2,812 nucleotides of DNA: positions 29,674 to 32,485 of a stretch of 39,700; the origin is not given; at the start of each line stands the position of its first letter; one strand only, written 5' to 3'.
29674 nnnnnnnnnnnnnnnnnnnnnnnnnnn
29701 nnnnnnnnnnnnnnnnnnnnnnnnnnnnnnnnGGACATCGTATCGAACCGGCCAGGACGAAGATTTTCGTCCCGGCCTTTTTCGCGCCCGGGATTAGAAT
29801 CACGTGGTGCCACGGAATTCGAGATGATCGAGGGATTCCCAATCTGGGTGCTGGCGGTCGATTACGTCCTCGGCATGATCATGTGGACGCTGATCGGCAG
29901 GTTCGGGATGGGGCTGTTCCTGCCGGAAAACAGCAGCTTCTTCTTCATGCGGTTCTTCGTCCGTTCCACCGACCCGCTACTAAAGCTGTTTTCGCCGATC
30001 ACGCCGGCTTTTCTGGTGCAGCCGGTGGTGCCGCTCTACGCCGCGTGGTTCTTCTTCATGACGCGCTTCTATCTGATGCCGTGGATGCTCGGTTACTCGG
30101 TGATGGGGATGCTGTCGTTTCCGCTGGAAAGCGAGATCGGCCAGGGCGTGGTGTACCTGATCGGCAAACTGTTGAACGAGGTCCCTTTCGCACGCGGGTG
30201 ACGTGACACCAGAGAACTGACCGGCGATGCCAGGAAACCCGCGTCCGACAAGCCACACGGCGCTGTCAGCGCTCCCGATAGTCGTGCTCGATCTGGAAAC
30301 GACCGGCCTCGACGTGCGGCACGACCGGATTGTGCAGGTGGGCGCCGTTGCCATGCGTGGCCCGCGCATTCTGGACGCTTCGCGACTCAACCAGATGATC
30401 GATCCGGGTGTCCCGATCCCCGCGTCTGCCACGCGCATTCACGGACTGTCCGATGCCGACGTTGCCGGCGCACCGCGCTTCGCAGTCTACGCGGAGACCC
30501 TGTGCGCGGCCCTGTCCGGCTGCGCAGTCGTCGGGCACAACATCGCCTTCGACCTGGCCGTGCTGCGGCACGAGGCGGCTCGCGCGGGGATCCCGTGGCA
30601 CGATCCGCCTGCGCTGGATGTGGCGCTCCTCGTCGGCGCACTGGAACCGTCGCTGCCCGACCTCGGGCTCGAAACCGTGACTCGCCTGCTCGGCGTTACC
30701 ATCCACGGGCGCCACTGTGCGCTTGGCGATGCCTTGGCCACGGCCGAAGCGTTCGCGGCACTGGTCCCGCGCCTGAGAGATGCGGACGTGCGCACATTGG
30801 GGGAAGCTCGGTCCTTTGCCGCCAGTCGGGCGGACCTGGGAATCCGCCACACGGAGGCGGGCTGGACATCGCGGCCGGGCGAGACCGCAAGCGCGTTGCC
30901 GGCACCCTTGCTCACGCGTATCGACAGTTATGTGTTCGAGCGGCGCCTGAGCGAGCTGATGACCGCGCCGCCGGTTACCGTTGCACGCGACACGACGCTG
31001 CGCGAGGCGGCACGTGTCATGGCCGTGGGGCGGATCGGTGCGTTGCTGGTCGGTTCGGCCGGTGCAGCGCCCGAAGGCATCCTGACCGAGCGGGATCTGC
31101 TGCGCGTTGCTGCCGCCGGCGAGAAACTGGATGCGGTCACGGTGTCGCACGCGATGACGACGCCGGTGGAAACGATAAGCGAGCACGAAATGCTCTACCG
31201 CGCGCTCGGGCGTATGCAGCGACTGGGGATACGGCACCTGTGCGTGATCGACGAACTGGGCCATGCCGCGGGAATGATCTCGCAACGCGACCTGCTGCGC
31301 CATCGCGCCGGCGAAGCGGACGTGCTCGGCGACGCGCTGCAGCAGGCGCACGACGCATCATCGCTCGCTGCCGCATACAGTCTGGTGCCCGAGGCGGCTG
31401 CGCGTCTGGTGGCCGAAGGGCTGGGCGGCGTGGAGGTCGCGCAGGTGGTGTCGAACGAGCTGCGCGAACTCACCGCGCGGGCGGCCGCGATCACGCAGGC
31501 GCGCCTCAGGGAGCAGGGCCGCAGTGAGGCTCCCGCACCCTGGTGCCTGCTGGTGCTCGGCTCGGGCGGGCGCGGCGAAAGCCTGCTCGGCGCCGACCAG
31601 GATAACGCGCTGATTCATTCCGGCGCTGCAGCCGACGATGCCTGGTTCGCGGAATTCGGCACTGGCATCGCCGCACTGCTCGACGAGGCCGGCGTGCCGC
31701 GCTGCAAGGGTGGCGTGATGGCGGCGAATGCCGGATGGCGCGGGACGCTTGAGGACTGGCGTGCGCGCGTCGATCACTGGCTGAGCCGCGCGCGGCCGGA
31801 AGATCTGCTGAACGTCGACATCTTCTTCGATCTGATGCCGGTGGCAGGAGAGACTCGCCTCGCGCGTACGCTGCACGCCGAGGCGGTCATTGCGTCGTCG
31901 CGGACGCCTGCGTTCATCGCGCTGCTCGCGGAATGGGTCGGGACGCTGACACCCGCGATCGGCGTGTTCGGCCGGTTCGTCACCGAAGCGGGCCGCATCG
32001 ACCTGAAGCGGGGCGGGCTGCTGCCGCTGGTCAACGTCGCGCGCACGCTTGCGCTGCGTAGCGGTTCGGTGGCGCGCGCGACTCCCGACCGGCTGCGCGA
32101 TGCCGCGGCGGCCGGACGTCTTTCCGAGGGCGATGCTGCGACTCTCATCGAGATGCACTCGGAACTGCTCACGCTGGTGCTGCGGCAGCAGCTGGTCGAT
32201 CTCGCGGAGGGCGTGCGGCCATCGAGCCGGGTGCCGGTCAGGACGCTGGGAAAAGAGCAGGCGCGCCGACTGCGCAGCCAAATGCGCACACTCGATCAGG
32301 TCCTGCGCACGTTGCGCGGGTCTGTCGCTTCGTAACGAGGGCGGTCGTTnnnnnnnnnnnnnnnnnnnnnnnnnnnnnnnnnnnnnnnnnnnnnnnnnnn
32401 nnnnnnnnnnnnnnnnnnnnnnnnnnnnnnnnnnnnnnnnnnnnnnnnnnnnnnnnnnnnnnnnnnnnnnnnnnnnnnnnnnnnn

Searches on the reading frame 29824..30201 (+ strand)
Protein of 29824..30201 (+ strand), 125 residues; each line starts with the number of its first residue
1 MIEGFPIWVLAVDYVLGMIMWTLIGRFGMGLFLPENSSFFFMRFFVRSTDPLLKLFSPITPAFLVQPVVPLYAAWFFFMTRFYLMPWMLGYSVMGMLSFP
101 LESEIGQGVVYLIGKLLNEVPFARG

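Call 7: search_protein_families(library=pfam, proteins=[window:29824-30201:+])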
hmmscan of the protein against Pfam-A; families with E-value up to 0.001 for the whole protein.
window:29824-30201:+ (125 aa): 1 family
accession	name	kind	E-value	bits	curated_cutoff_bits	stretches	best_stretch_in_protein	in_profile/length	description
PF02325.22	YGGT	-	0.0005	20.9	27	1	14-62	2-49/70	YGGT family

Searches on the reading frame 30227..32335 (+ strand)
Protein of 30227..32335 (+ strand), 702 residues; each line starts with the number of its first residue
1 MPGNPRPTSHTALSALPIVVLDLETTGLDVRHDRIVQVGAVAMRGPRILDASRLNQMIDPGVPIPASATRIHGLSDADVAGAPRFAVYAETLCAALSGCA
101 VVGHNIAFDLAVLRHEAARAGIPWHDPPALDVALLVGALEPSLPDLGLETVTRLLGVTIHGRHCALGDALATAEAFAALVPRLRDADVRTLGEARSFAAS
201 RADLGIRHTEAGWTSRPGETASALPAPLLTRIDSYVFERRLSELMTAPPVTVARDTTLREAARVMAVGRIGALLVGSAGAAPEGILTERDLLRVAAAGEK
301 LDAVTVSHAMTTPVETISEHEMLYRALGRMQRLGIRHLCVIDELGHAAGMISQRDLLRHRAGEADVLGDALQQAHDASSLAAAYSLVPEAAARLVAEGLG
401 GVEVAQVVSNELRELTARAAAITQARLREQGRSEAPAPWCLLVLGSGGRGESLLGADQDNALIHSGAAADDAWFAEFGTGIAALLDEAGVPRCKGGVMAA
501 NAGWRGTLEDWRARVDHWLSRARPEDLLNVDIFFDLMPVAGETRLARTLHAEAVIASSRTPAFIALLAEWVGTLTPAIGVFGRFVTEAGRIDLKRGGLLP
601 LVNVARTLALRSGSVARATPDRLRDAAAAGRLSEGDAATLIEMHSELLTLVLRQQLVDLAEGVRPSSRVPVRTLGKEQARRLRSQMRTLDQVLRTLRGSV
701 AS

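Call 7: search_protein_families(library=pfam, proteins=[window:30227-32335:+])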
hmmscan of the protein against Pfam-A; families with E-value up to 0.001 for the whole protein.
window:30227-32335:+ (702 aa): 4 families
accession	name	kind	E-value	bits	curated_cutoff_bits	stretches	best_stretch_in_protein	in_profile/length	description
PF03445.19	DUF294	-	1e-35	123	21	1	387-524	3-137/138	Putative nucleotidyltransferase DUF294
PF10335.14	DUF294_C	-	1.3e-30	106.5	22.5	1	562-697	2-142/145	Putative nucleotidyltransferase substrate binding domain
PF00929.31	RNase_T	-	2e-24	87.4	24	1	19-176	1-164/164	Exonuclease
PF00571.33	CBS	-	4e-23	81.9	24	2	242-295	2-55/57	CBS domain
